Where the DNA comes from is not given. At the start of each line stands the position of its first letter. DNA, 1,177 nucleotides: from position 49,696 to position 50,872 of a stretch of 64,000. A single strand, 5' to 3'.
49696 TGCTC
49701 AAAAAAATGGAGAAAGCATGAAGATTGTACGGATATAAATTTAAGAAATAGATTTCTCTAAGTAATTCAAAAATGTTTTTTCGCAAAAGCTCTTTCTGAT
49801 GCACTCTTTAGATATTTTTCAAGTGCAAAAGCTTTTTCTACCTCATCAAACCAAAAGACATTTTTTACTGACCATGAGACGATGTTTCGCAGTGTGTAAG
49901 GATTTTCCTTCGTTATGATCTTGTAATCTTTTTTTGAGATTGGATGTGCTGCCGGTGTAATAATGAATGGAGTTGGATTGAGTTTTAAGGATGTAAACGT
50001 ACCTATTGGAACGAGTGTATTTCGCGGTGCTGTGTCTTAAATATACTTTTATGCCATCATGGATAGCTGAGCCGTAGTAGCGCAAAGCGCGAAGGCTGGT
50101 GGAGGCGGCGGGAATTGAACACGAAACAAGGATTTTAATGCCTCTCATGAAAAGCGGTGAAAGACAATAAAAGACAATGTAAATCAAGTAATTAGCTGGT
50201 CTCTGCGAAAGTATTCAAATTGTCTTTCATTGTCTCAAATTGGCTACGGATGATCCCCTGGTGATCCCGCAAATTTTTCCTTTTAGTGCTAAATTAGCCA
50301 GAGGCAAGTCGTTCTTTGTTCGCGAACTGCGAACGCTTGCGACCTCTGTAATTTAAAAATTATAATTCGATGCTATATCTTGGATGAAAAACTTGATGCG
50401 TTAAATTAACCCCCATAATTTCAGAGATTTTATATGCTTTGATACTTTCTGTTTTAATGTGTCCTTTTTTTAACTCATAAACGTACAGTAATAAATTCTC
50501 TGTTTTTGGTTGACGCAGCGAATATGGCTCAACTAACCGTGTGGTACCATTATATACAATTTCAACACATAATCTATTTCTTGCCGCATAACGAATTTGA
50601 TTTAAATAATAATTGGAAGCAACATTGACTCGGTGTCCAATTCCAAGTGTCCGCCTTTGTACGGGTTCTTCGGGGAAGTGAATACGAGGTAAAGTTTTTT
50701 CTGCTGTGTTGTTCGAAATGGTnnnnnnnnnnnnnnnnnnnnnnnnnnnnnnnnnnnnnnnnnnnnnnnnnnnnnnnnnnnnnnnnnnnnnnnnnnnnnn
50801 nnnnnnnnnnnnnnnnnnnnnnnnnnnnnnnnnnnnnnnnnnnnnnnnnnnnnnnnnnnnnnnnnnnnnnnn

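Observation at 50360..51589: AbiEii abortive-infection toxin fused to a C-terminal WYL-like sensor domain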

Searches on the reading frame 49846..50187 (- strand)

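Call 3: search_protein_families(library=pfam, proteins=[window:49846-50187:-], max_evalue=1)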
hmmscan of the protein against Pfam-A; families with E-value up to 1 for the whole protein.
window:49846-50187:- (113 aa): 3 families
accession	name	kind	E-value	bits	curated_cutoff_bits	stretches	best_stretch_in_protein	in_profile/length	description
PF01541.30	GIY-YIG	-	1.1e-08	35.7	22.6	1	63-103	3-42/78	GIY-YIG catalytic domain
PF10544.15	T5orf172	-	0.0075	17.2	20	1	63-94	2-34/101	T5orf172 domain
PF16153.10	DUF4861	-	0.1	12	22.3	1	53-90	320-359/380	Domain of unknown function (DUF4861)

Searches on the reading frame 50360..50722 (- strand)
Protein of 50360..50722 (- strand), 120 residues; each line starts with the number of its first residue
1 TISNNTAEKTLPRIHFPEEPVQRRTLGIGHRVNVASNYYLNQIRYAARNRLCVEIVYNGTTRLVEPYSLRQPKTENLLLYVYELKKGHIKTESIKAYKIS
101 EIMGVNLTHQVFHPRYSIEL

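Call 3: search_protein_families(library=pfam, proteins=[window:50360-50722:-], max_evalue=1)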
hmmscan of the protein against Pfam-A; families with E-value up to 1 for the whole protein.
window:50360-50722:- (120 aa): 1 family
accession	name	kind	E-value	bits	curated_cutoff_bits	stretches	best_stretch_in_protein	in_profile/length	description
PF13280.12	WYL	-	0.079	13.4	21.8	1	39-70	2-39/70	WYL domain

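Call 4: search_protein_families(library=padloc, proteins=[window:50360-50722:-], max_evalue=1)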
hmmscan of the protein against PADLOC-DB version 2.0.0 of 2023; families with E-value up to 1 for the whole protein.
window:50360-50722:- (120 aa): 3 families
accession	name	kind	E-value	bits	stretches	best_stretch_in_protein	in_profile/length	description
PDLC02317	AbiEii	-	2.2e-22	77.6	1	12-120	284-387/396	AbiEii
PDLC01652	WYL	-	6.9e-05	21.2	1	37-109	17-79/162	"CAS-I,CAS-II,CAS-III,CAS-IV,CAS-V,CAS-VI; associated_signaling"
PDLC01457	WYL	-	0.028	12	1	21-112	108-198/229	"CAS-I,CAS-II,CAS-III,CAS-IV,CAS-V,CAS-VI; associated_signaling"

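Call 5: search_protein_families(library=ncbifam, proteins=[window:50360-50722:-], max_evalue=1)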
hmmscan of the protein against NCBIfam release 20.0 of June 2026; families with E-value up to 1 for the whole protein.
window:50360-50722:- (120 aa): 0 families
